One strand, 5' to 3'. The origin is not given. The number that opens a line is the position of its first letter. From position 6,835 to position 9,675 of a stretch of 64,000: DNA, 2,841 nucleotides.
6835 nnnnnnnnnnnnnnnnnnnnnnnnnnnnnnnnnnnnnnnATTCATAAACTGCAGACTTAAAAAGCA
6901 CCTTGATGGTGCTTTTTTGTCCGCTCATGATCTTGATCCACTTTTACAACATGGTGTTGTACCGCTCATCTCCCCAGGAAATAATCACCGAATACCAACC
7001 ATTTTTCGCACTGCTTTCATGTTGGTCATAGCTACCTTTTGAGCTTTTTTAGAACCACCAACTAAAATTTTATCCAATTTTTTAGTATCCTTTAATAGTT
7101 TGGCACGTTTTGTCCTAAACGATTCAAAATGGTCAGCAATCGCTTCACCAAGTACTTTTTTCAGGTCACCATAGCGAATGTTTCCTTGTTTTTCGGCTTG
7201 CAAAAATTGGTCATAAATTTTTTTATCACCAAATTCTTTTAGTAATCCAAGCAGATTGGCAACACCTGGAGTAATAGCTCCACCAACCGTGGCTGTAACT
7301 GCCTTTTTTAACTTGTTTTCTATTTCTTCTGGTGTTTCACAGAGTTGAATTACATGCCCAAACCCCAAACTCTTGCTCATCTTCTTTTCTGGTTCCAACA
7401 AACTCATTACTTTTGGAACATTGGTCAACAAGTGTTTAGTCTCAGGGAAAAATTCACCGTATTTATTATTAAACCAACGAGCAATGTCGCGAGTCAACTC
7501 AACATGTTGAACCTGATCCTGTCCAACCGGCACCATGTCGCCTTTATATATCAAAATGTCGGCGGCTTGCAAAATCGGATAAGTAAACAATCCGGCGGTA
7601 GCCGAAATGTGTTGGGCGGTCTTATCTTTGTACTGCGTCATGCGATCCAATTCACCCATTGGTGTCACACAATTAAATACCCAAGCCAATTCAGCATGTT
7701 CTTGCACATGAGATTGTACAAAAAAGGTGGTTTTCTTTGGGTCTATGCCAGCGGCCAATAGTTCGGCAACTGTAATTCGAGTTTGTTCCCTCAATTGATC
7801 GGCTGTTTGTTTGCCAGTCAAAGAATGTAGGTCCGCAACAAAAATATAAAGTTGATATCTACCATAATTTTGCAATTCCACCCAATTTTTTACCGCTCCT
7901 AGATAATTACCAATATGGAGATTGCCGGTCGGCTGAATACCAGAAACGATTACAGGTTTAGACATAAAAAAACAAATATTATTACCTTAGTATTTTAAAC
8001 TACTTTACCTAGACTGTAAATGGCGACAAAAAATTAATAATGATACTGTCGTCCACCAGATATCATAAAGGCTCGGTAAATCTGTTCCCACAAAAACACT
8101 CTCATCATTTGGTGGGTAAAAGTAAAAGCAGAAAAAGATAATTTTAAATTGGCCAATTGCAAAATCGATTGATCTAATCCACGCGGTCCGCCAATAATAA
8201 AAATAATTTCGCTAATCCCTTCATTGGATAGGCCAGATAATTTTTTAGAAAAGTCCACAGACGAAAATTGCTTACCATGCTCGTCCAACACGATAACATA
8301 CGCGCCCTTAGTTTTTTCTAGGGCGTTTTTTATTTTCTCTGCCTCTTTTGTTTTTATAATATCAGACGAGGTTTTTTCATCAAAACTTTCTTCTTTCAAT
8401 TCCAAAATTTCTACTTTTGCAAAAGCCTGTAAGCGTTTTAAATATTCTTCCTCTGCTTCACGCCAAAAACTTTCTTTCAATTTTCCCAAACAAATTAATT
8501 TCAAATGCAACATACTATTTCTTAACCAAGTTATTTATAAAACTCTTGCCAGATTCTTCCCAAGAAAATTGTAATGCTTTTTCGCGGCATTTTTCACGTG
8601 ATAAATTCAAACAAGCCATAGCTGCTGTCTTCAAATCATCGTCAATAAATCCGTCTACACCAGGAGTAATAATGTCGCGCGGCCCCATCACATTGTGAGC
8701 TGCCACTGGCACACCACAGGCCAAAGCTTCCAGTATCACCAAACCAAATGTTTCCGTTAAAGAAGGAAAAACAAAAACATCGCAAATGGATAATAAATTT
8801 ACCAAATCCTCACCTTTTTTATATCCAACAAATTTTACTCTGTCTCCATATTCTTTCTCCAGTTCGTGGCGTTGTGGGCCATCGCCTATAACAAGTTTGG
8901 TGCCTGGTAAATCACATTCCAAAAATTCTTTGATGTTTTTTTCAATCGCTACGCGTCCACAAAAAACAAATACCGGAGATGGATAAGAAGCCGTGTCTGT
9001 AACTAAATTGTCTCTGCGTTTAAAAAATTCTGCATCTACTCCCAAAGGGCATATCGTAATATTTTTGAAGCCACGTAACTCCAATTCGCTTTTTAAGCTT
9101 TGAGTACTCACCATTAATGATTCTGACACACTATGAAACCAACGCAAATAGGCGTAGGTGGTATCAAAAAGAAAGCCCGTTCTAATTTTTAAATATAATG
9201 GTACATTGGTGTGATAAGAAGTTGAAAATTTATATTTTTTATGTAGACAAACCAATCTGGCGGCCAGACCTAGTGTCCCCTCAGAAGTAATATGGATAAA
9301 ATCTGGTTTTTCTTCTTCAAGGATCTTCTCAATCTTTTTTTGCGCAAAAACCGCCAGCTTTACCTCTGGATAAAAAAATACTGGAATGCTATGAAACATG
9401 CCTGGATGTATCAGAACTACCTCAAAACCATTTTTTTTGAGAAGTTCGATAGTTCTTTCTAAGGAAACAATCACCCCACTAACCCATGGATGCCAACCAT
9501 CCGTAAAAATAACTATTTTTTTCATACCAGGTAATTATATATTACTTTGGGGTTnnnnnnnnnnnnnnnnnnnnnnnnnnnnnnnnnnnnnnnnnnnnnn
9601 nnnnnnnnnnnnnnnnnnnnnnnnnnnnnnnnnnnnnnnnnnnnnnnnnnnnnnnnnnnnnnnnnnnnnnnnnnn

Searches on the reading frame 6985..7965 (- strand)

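Call 61: search_protein_families(library=pfam, proteins=[window:6985-7965:-], max_evalue=0.00001)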
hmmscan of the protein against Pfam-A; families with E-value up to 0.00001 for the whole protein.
window:6985-7965:- (326 aa): 1 family
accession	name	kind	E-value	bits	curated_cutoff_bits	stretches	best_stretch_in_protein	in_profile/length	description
PF00579.31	tRNA-synt_1b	-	1.2e-73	248.5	21.1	1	4-280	6-291/292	tRNA synthetases class I (W and Y)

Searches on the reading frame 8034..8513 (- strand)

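Call 61: search_protein_families(library=pfam, proteins=[window:8034-8513:-], max_evalue=0.00001)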
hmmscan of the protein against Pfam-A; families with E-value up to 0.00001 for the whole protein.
window:8034-8513:- (159 aa): 1 family
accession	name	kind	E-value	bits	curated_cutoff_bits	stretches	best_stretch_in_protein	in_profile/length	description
PF02590.22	SPOUT_MTase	-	1.1e-50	172.1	27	1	3-158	2-154/154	Predicted SPOUT methyltransferase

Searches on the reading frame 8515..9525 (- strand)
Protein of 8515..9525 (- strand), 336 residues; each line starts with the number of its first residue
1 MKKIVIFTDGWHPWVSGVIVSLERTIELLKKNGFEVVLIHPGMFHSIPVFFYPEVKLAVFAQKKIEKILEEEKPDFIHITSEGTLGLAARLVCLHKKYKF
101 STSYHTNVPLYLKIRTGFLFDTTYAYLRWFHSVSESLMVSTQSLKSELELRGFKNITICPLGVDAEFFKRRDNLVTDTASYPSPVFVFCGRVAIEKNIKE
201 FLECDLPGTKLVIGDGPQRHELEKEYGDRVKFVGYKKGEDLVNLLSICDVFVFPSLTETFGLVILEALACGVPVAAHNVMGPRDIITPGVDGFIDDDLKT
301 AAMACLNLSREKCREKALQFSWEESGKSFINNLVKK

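Call 61: search_protein_families(library=pfam, proteins=[window:8515-9525:-], max_evalue=0.00001)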
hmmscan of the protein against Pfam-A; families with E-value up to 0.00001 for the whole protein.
window:8515-9525:- (336 aa): 4 families
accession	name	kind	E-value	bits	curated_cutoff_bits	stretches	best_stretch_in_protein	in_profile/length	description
PF00534.26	Glycos_transf_1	-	2.4e-26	92.7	26.4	1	183-295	15-140/172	Glycosyl transferases group 1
PF13692.12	Glyco_trans_1_4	-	3e-24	86.3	27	1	184-308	2-139/142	Glycosyl transferases group 1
PF13439.12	Glyco_transf_4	-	1.1e-14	55.3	28.5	1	16-166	2-169/170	Glycosyltransferase Family 4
PF20706.3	GT4-conflict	-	4.7e-08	32.8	26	1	221-281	251-315/385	Family 4 Glycosyltransferase in conflict systems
